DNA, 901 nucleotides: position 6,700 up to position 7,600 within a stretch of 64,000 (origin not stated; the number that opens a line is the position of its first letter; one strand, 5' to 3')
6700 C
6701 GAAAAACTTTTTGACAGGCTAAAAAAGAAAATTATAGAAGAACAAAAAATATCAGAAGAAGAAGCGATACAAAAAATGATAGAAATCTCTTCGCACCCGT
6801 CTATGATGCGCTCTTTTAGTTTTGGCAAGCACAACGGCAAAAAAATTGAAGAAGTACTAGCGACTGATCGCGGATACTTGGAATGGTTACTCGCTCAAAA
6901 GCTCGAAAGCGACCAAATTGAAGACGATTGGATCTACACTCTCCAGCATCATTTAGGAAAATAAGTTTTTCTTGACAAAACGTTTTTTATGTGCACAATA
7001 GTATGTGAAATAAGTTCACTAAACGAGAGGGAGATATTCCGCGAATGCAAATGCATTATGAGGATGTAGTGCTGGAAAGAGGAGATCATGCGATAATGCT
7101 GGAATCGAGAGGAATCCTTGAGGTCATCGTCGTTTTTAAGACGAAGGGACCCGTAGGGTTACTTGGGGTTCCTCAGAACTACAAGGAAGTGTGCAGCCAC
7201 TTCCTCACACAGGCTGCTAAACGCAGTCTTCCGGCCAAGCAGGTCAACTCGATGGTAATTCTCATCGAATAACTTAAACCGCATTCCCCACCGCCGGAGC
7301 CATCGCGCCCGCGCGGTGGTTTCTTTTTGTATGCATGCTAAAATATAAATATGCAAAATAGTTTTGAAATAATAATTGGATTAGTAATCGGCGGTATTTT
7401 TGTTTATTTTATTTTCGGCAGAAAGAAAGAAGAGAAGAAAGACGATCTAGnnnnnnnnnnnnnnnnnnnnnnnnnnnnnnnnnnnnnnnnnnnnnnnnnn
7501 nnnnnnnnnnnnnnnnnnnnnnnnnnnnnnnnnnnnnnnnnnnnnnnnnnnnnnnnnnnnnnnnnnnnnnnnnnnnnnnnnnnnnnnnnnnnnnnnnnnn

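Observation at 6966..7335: GC-rich promoter-to-terminator unit of about 320 nt between the exonuclease gene and rmuC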

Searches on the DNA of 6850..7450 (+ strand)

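Call 4: search_rna_families(source=window, start=6850, end=7450, threshold=evalue, max_evalue=10, show_alignments=4)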
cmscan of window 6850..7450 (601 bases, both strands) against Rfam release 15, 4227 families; matches with E-value up to 10: 1.
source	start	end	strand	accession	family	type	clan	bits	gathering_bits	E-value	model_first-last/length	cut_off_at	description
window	7102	7161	-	RF02117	FMR1-AS1_1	Gene; lncRNA;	-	11.4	40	6.1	1-56/56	no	FMR1 antisense RNA 1 conserved region 1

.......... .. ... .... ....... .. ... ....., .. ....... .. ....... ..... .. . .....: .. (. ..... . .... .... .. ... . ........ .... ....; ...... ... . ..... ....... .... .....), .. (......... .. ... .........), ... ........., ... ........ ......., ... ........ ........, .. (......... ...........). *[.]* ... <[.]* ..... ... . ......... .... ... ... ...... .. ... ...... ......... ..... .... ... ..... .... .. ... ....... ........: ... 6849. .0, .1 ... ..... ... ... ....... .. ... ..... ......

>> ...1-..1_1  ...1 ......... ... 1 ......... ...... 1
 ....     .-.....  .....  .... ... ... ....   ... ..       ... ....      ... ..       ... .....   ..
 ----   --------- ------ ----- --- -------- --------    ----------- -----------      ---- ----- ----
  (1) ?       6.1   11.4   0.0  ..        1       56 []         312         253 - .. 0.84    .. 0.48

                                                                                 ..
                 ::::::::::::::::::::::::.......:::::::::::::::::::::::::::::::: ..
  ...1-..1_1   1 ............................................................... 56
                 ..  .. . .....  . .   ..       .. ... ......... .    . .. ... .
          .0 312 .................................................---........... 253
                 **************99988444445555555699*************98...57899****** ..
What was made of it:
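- On RNase P RNA / SRP RNA / 6S RNA: cmscan of 6850-7450 with permissive filters at E<=10 returned only a chance lncRNA match at E=6.1 (call 4).
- No riboswitch, T-box or leader family was found (call 4).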

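Call 85: search_dna_similar(query=window:6965-7350:+, collection=plasmids, mode=distant, max_evalue=0.01, max_rows=5)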
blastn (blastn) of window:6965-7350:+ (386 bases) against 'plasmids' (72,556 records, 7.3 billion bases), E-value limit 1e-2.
No match.

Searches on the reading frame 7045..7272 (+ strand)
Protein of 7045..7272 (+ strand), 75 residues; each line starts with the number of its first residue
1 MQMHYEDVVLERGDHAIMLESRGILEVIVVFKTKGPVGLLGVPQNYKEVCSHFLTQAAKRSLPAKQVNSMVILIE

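Call 10: search_protein_families(library=pfam, proteins=[window:7045-7272:+], max_evalue=0.1)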
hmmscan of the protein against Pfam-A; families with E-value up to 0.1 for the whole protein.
window:7045-7272:+ (75 aa): 0 families

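Call 11: find_homologous_proteins(query=window:7045-7272:+, max_evalue=1)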
Query window:7045-7272:+ (75 aa): 1 proteins with E <= 1 among 1 candidates.
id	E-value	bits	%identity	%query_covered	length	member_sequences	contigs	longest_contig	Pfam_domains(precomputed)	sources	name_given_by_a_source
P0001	2.9e-41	155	100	100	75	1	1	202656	-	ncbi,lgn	-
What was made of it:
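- Tried and rejected: It matched only itself in the 5.8 billion cluster search (call 11).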

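Call 12: find_encoding_contigs(protein=P0001, flank=3000, max_places=4)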
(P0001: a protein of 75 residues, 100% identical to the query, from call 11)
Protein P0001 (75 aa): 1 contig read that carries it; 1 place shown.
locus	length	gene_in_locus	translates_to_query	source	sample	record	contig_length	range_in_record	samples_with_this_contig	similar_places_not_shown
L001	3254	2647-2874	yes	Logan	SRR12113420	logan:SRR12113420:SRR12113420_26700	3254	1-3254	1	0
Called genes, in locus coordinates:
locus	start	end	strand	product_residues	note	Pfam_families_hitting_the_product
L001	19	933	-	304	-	PF03690:MYG1_exonuc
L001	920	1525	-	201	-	PF09335:VTT_dom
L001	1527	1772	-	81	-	PF09424:YqeY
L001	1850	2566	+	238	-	PF00929:RNase_T, PF01612:DNA_pol_A_exo1 (weak), PF20600:ExoX-like_C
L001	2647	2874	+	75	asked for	-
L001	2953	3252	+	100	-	?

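Call 19: find_related_loci(query=window:7045-7272:+, collection=viral_contigs, flank=3000)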
Query window:7045-7272:+ (75 aa) in viral_contigs; peptide patterns used: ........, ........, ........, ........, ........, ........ (x = any residue, [..] = any of these).
10 stretches matched a pattern, but none encodes a relative of the query by tblastn (E <= 1e-3).
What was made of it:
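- Tried and rejected: The viral contig scan found nothing (call 19).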

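Call 20: search_protein_representatives(protein=window:7045-7272:+)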
Query: 75 residues. Proteins with E-value up to 0.001 (for the whole library): 2; up to 1e-10: 1; up to 1e-30: 1. The best 2 are listed.
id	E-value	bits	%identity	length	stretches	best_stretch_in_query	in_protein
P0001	9.1e-42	155.4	100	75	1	1-75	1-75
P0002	1.0e-05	41.5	39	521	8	33-55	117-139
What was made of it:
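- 7045..7272 (+): Small protein-coding sequence. It is 75 aa from the ATG at 7045. An alternative start at GTG 7069 gives 67 aa, which matches the length and the N-terminus (ML..G) of the homologues. The stop codon TAA is at 7270-7272. It is an orphan among 1.84 billion cluster representatives (call 20).
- The window ORF has no significant homologue in 5.8 or 1.84 billion protein clusters (calls 11, 20).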

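Call 22: find_related_loci(query=window:7045-7272:+, collection=metagenome_contigs, flank=4000)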
Query window:7045-7272:+ (75 aa) in metagenome_contigs; peptide patterns used: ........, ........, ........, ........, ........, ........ (x = any residue, [..] = any of these).
349 stretches matched a pattern; 1 encode a relative of the query (tblastn E <= 1e-3); 1 distinct loci.
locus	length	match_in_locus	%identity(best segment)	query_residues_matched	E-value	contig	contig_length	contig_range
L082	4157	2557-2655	44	41-74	1e-6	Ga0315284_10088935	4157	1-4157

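Call 58: search_protein_families(library=pfam, alignment_id=A2, max_evalue=1)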
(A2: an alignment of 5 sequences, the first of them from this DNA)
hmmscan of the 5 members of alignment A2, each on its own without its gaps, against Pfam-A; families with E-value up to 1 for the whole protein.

A. member 1, seq(67 aa): 1 family
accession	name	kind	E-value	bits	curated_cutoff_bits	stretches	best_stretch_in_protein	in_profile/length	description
PF01650.23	Peptidase_C13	-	0.25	11.3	22.8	1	11-67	103-158/258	Peptidase C13 family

B. families by the number of members that match (of 5 scanned): 2 families
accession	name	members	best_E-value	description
PF15590.11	Imm27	1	0.18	Immunity protein 27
PF01650.23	Peptidase_C13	1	0.25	Peptidase C13 family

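Call 59: search_solved_structures(query=A2, max_evalue=10)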
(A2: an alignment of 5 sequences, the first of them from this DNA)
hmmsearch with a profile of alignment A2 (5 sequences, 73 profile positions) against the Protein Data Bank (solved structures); distinct sequences matched with E-value up to 10: 1.
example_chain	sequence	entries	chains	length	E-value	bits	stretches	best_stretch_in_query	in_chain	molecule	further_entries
2qwt_A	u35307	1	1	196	0.63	13.5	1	38-66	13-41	Transcriptional regulator, TetR family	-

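Call 64: predict_structure(protein=window:7045-7269:+)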
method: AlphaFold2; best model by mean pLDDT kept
length: 75 residues; sequences in the alignment: 1
mean_pLDDT: 74.1   pTM: 0.59
mean pLDDT of the five models: 74.1, 71.2, 70.5, 65.3, 40.3
residues with pLDDT >= 90: 0; 70-90: 54; 50-70: 21; < 50: 0
segments of 3 or more residues with pLDDT < 50: none
pLDDT, mean of each block of 10 residues (from residue 1): 72 79 82 68 70 73 72 77
secondary structure, 60 per line:
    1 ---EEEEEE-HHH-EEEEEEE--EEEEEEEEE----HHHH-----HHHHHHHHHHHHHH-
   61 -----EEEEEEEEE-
elements in order: E4-9 E15-21 E24-32 H37-40 H46-59 E66-74
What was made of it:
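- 7045..7272 (+): AlphaFold2 single sequence gives pLDDT 74.1 and pTM 0.59 (call 64).
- Closest known: Sel1 repeat. Different: The model follows the helix with a beta-strand rather than a second helix (call 64).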

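Call 67: fold_search(model_id=the predicted structure, library=pdb)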
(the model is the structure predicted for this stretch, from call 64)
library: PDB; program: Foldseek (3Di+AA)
matches with E <= 10: 1362; with E <= 0.001: 0
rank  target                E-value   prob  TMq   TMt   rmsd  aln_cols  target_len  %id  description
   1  8fg6_B                1.4e-02  0.72  0.33  0.19   8.7        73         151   11  Design of amyloidogenic peptide traps (released 2024-03-20)
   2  1vla_B                1.6e-02  0.47  0.33  0.22  11.8        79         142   15  Crystal structure of Hydroperoxide resistance protein OsmC (TM0919) from Thermotoga maritima at 1.80 A resolution (released 2004-08-17)
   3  1vla_C                1.9e-02  0.38  0.33  0.22  11.6        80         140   14  Crystal structure of Hydroperoxide resistance protein OsmC (TM0919) from Thermotoga maritima at 1.80 A resolution (released 2004-08-17)
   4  1vla_D                2.2e-02  0.38  0.31  0.21  11.9        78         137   15  Crystal structure of Hydroperoxide resistance protein OsmC (TM0919) from Thermotoga maritima at 1.80 A resolution (released 2004-08-17)
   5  5cuk                  2.9e-02  0.77  0.44  0.38   5.4        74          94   18  Crystal structure of the PscP SS domain (released 2015-12-02)
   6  9dou_A                4.2e-02  0.90  0.56  0.06   6.1        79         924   10  Taeniopygia guttata R2 retrotransposon (R2Tg) initiating target-primed reverse transcription (released 2025-05-21)
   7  7fiv_B                5.6e-02  0.23  0.31  0.06   9.2        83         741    6  Crystal structure of the complex formed by Wolbachia cytoplasmic incompatibility factors CidA and CidBND1-ND2 from wPi (released 2022-04-06)
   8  3fov                  6.0e-02  0.35  0.39  0.31   6.3        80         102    9  Crystal structure of protein RPA0323 of unknown function from Rhodopseudomonas palustris (released 2009-01-13)
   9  5csk_A                6.5e-02  0.25  0.33  0.03   7.3        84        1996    7  Crystal structure of yeast acetyl-CoA carboxylase, unbiotinylated (released 2015-10-28)
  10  5ms8                  6.5e-02  0.23  0.35  0.12   6.6        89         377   11  Crystal structure of the legionella pneumophila effector protein RavZ_1-487 (released 2017-04-19)
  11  9jx6_D                7.0e-02  0.30  0.34  0.22  12.7        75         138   13  Crystal Structure of wild type Ab-ohrB (released 2024-11-06)
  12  8zds_B                7.0e-02  0.23  0.38  0.12  29.9        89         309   18  Structure of the Salmonella flagellar MS-ring with C11 symmetry applied (released 2025-01-01)
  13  7yny_A                7.5e-02  0.15  0.25  0.08  10.9        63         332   10  Crystal structure of baculovirus LEF-3 from Helicoverpa armigera nucleopolyhedrovirus (released 2023-01-25)
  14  4ws9_A                8.1e-02  0.28  0.34  0.10   6.0        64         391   16  Crystal structure of sMAT N159G from Sulfolobus solfataricus (released 2014-11-05)
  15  4ws9_B                8.7e-02  0.28  0.31  0.10   6.7        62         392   13  Crystal structure of sMAT N159G from Sulfolobus solfataricus (released 2014-11-05)
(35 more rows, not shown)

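Call 70: fold_search(model_id=the predicted structure, library=viral)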
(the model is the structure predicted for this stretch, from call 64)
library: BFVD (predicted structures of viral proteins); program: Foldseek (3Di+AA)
matches with E <= 10: 1520; with E <= 0.001: 0
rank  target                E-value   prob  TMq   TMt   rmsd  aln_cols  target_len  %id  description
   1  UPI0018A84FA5         2.0e-03  0.90  0.35  0.31   9.7        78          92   14  (no name look-up for this kind of identifier)
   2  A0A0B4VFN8            3.1e-03  0.90  0.40  0.05   6.6        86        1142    9  DNA-directed DNA polymerase [Tipula oleracea nudivirus]
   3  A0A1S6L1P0            5.5e-03  0.98  0.54  0.31   4.1        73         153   12  (no name in the UniProt tables at hand)
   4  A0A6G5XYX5            7.3e-03  0.97  0.52  0.51   4.1        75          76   13  (no name in the UniProt tables at hand)
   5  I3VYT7                7.3e-03  0.90  0.37  0.26   6.0        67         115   12  (no name in the UniProt tables at hand)
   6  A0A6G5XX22            7.9e-03  0.96  0.54  0.10   4.6        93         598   13  (no name in the UniProt tables at hand)
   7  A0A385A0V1            9.8e-03  0.87  0.43  0.08   5.4       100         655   14  (no name in the UniProt tables at hand)
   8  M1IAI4                1.1e-02  0.38  0.30  0.21   6.0        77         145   18  (no name in the UniProt tables at hand)
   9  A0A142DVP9            1.2e-02  0.54  0.38  0.31   9.8        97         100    9  PxGV-Corf55 protein [Plutella xylostella granulovirus]
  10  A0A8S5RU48            1.3e-02  0.72  0.38  0.27   5.9        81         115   16  (no name in the UniProt tables at hand)
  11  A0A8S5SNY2            1.6e-02  0.98  0.56  0.13   4.3        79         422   16  Lipase [Siphoviridae sp. ctqSm5]
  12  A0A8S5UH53            1.9e-02  0.91  0.46  0.17   4.6        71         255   10  Uncharacterized protein [Myoviridae sp. ctshb19]
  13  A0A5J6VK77            1.9e-02  0.82  0.46  0.25   5.4        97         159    8  Uncharacterized protein [Megaviridae environmental sample]
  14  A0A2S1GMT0            2.2e-02  0.84  0.40  0.35   8.7        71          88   15  Uncharacterized protein [Pseudomonas phage Achelous]
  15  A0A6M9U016            2.4e-02  0.72  0.43  0.05   6.5        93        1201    5  Putative DNA PolB (Fragment) [Drosophila-associated filamentous virus]
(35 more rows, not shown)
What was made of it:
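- Closest known: PD-. Same: Their TM scores are 0.49-0.56 except XisH (0.31), and E-values are 0.03-0.14 (calls 67, 70).
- Tried and rejected: Nothing at E<1e-3 against PDB or BFVD (calls 67, 70).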

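Call 75: search_protein_families(library=phrogs, alignment_id=A2, max_evalue=0.1)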
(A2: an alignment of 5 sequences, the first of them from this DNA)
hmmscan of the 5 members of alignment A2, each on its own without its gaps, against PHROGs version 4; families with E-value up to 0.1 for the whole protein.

A. member 1, seq(67 aa): 0 families

B. families by the number of members that match (of 5 scanned): 0 families

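Call 76: search_protein_families(library=padloc, alignment_id=A2, max_evalue=0.1)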
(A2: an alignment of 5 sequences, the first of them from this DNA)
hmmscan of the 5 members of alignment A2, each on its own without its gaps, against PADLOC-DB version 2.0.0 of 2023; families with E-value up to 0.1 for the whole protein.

A. member 1, seq(67 aa): 0 families

B. families by the number of members that match (of 5 scanned): 0 families
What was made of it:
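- On Known anti-phage defence or phage protein families: 0 families for all five small proteins (calls 75, 76).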

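Call 77: search_protein_families(library=ncbifam, alignment_id=A2, max_evalue=0.1)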
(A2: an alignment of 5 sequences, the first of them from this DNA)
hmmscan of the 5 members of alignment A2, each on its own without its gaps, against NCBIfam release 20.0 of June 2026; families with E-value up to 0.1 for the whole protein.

A. member 1, seq(67 aa): 0 families

B. families by the number of members that match (of 5 scanned): 0 families
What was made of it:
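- Tried and rejected: Pfam, PDB sequences, PHROGs, PADLOC and NCBIfam all found nothing (calls 58, 59, 75-77).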

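Call 84: search_dna_similar(query=window:7045-7269:+, collection=phages, mode=protein, max_evalue=1, max_rows=5)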
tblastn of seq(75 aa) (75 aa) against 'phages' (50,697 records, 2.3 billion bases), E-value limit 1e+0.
Records with a match: 1; places in all: 1; records where one place covers at least 80% of the query: 0.
Best place of each record, by identity: <60% 1.
By first word of the organism name: Xanthomonas 1.
By host as written in the record: Xanthomonas oryzae pv. oryzae 1.
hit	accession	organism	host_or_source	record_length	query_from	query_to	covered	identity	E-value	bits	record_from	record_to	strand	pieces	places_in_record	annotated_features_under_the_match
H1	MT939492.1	Xanthomonas phage Xoo-sp14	Xanthomonas oryzae pv. oryzae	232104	12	44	44%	42.4%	9e-1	32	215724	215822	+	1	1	hypothetical protein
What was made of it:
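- Tried and rejected: Nothing meaningful (calls 84, 85).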

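Call 87: list_cluster_members(proteins=[P0001, P0003])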
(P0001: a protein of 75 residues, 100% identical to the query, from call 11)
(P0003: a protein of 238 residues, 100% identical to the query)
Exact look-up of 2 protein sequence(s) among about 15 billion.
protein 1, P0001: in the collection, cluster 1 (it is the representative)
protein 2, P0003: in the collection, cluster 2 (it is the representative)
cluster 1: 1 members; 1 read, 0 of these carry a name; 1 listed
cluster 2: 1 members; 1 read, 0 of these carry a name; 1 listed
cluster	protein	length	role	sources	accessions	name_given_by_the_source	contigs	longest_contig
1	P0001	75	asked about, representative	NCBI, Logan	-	-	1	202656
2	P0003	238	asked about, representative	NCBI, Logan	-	-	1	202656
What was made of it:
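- Closest known: Lineage-specific small 'hypothetical' protein genes. Same: It was already called as an unnamed protein in the public assembly (calls 11, 12, 87).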

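Call 93: search_protein_families(library=pfam, proteins=[window:7045-7269:+], max_evalue=10)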
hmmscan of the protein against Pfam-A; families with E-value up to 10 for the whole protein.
seq(75 aa): 0 families
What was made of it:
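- Closest known: Sel1 repeat. Different: There is no Pfam hit (calls 58, 93).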

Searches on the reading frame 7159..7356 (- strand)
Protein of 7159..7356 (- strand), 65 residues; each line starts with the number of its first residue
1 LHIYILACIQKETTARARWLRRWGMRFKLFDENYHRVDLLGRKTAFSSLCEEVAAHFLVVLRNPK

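Call 10: search_protein_families(library=pfam, proteins=[window:7159-7356:-], max_evalue=0.1)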
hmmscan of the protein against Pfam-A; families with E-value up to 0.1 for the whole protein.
window:7159-7356:- (65 aa): 1 family
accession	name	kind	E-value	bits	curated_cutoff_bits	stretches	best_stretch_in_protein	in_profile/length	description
PF20415.3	DUF6699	-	0.048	14.3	24.1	1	15-49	89-125/131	Family of unknown function (DUF6699)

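Call 69: predict_structure(protein=window:7162-7356:-)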
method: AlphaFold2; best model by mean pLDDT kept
length: 65 residues; sequences in the alignment: 1
mean_pLDDT: 50.9   pTM: 0.33
mean pLDDT of the five models: 50.9, 49.7, 48.8, 48.1, 43.7
residues with pLDDT >= 90: 0; 70-90: 0; 50-70: 36; < 50: 29
segments of 3 or more residues with pLDDT < 50: 1-13, 49-52, 55-65
pLDDT, mean of each block of 10 residues (from residue 1): 39 49 57 63 58 47 38
secondary structure, 60 per line:
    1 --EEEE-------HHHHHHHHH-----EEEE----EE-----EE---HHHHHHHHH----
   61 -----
elements in order: E3-6 H14-22 E28-31 H48-56
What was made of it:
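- AlphaFold2 single sequence gives pLDDT 74.1 and pTM 0.59 for the sense ORF against 50.9 and 0.33 for the antisense ORF (calls 64, 69).
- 7159..7356 (-): Antisense 65-aa ORF, judged spurious. AlphaFold2 gives pLDDT 50.9 and pTM 0.33 (call 69).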
